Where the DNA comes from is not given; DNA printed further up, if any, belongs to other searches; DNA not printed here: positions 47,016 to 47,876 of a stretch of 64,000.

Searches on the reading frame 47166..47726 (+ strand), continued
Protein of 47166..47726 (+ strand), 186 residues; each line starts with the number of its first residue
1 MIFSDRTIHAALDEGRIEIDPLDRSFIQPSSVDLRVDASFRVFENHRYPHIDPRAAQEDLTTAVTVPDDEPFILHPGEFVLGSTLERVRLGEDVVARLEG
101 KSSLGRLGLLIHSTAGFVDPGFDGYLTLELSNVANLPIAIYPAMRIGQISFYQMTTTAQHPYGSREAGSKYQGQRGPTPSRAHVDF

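Call 74: find_encoding_contigs(protein=P0146, flank=3000, max_places=2)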
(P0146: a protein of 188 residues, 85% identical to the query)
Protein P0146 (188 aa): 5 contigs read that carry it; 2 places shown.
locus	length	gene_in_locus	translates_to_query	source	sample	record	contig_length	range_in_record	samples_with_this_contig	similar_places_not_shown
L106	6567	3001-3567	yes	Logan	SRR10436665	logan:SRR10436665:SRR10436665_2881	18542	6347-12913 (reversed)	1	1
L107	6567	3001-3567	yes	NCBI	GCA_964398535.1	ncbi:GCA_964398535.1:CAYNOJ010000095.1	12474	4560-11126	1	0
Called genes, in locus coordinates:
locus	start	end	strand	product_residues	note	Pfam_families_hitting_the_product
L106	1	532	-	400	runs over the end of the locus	PF13657:Couple_hipA, PF07804:HipA_C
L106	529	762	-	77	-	PF13560:HTH_31, PF01381:HTH_3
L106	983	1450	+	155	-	-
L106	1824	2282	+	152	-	PF03073:TspO_MBR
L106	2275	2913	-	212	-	PF10708:DUF2510 (weak), PF06271:RDD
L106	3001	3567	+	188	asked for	PF06559:DCD_N, PF22769:DCD, PF22569:DCD_C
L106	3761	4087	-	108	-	PF01258:zf-dskA_traR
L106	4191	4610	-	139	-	PF01850:PIN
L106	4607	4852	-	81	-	PF22513:FitA-like_RHH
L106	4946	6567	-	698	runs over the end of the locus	PF00772:DnaB, PF03796:DnaB_C, PF14890:Intein_splicing, PF03796:DnaB_C, PF13481:AAA_25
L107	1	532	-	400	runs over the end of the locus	PF13657:Couple_hipA, PF07804:HipA_C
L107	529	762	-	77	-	PF13560:HTH_31, PF01381:HTH_3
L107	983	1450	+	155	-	-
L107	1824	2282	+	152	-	PF03073:TspO_MBR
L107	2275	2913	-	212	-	PF10708:DUF2510 (weak), PF06271:RDD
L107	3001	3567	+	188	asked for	PF06559:DCD_N, PF22769:DCD, PF22569:DCD_C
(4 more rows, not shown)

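Call 75: find_encoding_contigs(protein=P0141, flank=3000, max_places=2)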
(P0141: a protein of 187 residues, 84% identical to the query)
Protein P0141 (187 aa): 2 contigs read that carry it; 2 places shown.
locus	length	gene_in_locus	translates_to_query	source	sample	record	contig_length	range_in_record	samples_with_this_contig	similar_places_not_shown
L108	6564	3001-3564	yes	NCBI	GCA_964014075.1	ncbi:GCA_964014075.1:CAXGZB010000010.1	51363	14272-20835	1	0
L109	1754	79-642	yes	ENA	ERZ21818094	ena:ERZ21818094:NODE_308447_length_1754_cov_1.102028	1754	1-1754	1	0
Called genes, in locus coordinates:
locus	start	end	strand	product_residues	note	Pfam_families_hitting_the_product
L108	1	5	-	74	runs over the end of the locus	PF02567:PhzC-PhzF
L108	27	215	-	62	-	-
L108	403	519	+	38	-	-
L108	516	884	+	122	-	-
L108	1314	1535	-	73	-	-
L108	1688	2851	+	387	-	PF00512:HisKA, PF02518:HATPase_c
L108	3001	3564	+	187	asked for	PF06559:DCD_N, PF22769:DCD, PF22569:DCD_C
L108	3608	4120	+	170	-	PF04542:Sigma70_r2, PF04545:Sigma70_r4 (faint), PF08281:Sigma70_r4_2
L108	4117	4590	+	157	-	PF01035:DNA_binding_1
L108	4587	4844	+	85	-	PF02805:Ada_Zn_binding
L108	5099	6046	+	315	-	PF23023:Anti-Pycsar_Apyc1, PF00753:Lactamase_B, PF12706:Lactamase_B_2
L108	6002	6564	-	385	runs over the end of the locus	PF01547:SBP_bac_1, PF13416:SBP_bac_8, PF13343:SBP_bac_6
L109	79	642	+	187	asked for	PF06559:DCD_N, PF22769:DCD, PF22569:DCD_C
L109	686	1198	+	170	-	PF04542:Sigma70_r2, PF04545:Sigma70_r4 (faint), PF08281:Sigma70_r4_2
